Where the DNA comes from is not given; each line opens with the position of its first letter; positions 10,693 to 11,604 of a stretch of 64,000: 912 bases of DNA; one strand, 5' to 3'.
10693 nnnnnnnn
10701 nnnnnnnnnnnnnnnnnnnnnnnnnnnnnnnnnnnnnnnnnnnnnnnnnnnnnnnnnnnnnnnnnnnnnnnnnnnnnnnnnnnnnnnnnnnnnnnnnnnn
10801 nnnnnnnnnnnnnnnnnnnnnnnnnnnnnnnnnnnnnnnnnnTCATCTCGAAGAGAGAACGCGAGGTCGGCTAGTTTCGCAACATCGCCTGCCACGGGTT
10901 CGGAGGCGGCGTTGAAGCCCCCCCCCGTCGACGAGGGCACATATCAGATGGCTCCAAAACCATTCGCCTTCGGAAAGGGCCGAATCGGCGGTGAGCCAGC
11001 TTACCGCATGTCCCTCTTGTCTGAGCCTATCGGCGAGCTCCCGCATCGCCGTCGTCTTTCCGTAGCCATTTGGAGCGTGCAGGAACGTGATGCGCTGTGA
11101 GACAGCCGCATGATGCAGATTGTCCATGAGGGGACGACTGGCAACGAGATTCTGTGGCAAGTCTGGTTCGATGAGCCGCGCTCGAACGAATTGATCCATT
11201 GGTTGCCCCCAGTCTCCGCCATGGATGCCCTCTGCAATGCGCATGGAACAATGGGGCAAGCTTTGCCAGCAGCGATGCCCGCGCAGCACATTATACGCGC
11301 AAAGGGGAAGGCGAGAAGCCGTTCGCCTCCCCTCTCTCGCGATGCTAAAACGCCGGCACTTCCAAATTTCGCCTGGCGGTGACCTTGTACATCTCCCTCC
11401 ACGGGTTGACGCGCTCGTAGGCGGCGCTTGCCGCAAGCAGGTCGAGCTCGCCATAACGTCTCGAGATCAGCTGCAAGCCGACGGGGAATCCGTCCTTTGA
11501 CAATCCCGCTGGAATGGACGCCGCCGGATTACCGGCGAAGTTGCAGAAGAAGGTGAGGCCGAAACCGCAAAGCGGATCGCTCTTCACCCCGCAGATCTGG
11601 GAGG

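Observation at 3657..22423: Two neighbouring modules built from the same five-part list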

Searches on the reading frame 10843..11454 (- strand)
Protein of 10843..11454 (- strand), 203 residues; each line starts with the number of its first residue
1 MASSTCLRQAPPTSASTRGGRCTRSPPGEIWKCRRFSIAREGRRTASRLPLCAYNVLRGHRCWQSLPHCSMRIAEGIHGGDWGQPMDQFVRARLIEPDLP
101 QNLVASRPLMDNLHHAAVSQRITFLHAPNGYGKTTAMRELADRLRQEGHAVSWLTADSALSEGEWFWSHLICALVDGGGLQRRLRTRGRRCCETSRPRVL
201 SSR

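Call 3: search_protein_families(library=pfam, proteins=[window:10843-11454:-])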
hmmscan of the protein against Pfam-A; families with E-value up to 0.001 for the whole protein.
window:10843-11454:- (203 aa): 2 families
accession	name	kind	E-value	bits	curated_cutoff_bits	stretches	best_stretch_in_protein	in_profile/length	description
PF25199.1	nSTAND_NTPase5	-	1.4e-06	28.6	34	1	104-164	19-86/145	Novel STAND NTPase 5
PF13604.12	AAA_30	-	0.0002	21.6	27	1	115-158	12-56/191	AAA domain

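Call 4: search_protein_families(library=ncbifam, proteins=[window:10843-11454:-])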
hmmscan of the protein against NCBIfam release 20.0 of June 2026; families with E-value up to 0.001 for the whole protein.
window:10843-11454:- (203 aa): 1 family
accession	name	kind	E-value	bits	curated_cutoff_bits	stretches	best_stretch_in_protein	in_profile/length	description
NF003420.0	PRK04841.1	equivalog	4.1e-07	28.4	537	1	90-175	3-83/903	HTH-type transcriptional regulator MalT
